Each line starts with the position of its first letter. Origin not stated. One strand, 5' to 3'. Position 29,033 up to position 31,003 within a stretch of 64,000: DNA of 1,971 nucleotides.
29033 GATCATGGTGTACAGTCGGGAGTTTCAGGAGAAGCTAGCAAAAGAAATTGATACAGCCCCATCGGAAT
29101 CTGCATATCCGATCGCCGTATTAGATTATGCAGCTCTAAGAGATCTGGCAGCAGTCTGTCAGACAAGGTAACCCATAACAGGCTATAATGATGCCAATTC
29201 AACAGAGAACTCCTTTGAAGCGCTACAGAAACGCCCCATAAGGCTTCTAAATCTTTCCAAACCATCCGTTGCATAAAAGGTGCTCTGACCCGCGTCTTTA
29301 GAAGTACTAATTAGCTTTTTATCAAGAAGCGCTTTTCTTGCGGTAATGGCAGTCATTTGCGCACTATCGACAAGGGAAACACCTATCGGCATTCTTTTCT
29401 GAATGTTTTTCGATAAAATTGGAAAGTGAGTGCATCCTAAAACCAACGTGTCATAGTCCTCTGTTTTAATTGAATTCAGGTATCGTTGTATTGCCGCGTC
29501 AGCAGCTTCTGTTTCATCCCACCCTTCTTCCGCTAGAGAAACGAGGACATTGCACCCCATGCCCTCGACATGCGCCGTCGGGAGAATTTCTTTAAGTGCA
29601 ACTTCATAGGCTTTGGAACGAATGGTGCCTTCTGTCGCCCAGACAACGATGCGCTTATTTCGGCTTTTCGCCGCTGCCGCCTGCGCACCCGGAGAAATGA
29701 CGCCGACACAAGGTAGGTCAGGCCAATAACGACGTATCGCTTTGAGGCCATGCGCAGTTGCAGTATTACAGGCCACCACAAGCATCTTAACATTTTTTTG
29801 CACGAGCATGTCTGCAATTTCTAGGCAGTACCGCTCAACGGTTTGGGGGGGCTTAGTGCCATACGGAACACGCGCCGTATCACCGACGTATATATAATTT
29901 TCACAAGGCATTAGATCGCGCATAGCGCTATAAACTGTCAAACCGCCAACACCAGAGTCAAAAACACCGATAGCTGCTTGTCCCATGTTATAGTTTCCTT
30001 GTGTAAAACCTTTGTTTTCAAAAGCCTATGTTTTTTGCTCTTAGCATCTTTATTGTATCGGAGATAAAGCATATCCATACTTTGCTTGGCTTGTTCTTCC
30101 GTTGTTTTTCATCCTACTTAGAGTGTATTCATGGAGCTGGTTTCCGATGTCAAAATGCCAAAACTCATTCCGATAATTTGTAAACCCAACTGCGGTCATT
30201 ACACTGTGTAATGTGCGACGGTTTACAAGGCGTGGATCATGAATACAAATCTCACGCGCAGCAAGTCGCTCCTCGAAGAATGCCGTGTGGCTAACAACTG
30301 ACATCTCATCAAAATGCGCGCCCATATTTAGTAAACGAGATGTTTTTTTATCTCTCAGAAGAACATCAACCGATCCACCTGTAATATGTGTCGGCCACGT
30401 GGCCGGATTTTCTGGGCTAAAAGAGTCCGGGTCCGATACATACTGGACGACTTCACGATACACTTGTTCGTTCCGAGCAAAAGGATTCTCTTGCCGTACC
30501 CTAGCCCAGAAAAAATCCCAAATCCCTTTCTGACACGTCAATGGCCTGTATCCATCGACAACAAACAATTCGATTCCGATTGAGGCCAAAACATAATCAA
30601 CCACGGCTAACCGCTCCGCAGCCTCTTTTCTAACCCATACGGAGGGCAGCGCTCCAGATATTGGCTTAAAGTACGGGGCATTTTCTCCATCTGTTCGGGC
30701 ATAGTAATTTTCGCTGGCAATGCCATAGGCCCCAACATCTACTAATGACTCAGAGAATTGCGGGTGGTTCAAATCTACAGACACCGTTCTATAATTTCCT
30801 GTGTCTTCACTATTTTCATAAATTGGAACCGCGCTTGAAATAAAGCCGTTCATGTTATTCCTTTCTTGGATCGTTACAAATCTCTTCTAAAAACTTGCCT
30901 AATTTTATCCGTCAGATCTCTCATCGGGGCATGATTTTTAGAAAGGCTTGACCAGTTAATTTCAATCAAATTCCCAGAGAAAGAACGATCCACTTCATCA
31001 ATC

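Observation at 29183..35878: Phage-borne operon that duplicates the D-Ala-D-Ala branch of peptidoglycan precursor synthesis (MurI, VanX-like, 2x Ddl, MurF-like, Nudix, C39-like peptidase, Cys-rich peptide)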

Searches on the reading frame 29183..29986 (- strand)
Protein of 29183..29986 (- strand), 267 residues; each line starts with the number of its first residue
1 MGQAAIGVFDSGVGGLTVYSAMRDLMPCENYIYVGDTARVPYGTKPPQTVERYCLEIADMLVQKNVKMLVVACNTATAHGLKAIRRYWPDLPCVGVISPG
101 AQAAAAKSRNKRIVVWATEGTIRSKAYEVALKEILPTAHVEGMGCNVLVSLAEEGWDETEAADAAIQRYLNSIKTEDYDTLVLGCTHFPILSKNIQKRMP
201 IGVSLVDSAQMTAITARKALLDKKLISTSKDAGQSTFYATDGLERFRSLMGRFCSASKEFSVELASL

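Call 3: search_protein_families(library=pfam, proteins=[window:29183-29986:-], max_evalue=0.01)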
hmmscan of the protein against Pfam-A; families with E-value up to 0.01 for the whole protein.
window:29183-29986:- (267 aa): 1 family
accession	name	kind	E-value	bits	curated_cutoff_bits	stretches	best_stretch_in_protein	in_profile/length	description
PF01177.27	Asp_Glu_race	-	4.9e-23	82.5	31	1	27-213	26-208/211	Asp/Glu/Hydantoin racemase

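Call 4: search_protein_families(library=ncbifam, proteins=[window:29183-29986:-], max_evalue=0.01)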
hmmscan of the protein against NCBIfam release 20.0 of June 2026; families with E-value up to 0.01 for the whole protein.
window:29183-29986:- (267 aa): 5 families
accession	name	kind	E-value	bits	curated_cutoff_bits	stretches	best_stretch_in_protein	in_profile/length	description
TIGR00067.1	glut_race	equivalog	4.3e-73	245.8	146.65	1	6-245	1-240/251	glutamate racemase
NF002035.0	PRK00865.1-3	equivalog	6.8e-70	235.7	328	1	3-256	3-255/267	glutamate racemase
NF002034.1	PRK00865.1-1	equivalog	5.8e-40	137.2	408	1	8-241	3-235/260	glutamate racemase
NF052483.1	racemase_CuyB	equivalog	1.4e-13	51.4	190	1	55-213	61-218/225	cysteate racemase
TIGR00035.1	asp_race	subfamily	1e-05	25.2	93.1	1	56-223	67-230/236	amino acid racemase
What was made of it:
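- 29183..29986 (-): murI-type glutamate racemase (267 aa), last gene of the operon. TIGR00067 scores 245.8 against a cutoff of 146.65 (call 4).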

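Call 14: search_protein_families(library=padloc, proteins=[window:29183-29986:-], max_evalue=0.01)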
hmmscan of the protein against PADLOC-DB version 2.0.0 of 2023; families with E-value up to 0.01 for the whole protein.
window:29183-29986:- (267 aa): 0 families

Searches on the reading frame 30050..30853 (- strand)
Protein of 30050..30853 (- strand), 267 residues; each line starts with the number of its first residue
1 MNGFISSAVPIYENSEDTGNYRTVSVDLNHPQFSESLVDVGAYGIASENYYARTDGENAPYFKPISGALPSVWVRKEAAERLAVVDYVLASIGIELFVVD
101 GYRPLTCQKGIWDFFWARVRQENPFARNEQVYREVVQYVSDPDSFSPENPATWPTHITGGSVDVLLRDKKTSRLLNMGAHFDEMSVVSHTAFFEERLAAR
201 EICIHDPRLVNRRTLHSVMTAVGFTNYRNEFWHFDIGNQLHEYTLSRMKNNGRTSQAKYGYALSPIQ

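Call 3: search_protein_families(library=pfam, proteins=[window:30050-30853:-], max_evalue=0.01)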
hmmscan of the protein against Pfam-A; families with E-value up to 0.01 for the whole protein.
window:30050-30853:- (267 aa): 2 families
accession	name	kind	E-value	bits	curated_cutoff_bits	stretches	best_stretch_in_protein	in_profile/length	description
PF01427.22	Peptidase_M15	-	4.1e-21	76.1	27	1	74-244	41-192/199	D-ala-D-ala dipeptidase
PF02557.22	VanY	-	0.0012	19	25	1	73-174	3-84/132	D-alanyl-D-alanine carboxypeptidase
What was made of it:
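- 30050..30853 (-): M15D VanX/DdpX-type D,D-dipeptidase (267 aa), with N- and C-terminal extensions. PF01427 scores 76.1 against 27 (call 3).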

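Call 4: search_protein_families(library=ncbifam, proteins=[window:30050-30853:-], max_evalue=0.01)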
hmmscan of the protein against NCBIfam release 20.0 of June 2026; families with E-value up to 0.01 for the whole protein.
window:30050-30853:- (267 aa): 2 families
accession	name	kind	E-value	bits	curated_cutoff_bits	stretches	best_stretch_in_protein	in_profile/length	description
NF007557.0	PRK10178.1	equivalog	1.1e-18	67.6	176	1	137-245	81-176/188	D-alanyl-D-alanine dipeptidase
NF033115.1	dipept_VanX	equivalog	2e-15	57.1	320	1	44-239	12-188/199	D-Ala-D-Ala dipeptidase VanX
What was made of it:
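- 30050..30853 (-): It scores far below the VanX equivalog cutoff (57 against 320, call 4).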

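Call 14: search_protein_families(library=padloc, proteins=[window:30050-30853:-], max_evalue=0.01)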
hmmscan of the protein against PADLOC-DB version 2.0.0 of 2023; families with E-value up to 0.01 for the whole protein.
window:30050-30853:- (267 aa): 0 families

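Call 58: search_solved_structures(query=window:30050-30853:-, show_alignments=3, max_evalue=0.01)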
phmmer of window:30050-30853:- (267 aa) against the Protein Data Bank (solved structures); distinct sequences matched with E-value up to 0.01: 1.
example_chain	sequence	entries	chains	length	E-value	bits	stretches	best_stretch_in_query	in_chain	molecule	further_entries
1r44_A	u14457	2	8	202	9.2e-09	38.4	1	44-238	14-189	D-alanyl-D-alanine dipeptidase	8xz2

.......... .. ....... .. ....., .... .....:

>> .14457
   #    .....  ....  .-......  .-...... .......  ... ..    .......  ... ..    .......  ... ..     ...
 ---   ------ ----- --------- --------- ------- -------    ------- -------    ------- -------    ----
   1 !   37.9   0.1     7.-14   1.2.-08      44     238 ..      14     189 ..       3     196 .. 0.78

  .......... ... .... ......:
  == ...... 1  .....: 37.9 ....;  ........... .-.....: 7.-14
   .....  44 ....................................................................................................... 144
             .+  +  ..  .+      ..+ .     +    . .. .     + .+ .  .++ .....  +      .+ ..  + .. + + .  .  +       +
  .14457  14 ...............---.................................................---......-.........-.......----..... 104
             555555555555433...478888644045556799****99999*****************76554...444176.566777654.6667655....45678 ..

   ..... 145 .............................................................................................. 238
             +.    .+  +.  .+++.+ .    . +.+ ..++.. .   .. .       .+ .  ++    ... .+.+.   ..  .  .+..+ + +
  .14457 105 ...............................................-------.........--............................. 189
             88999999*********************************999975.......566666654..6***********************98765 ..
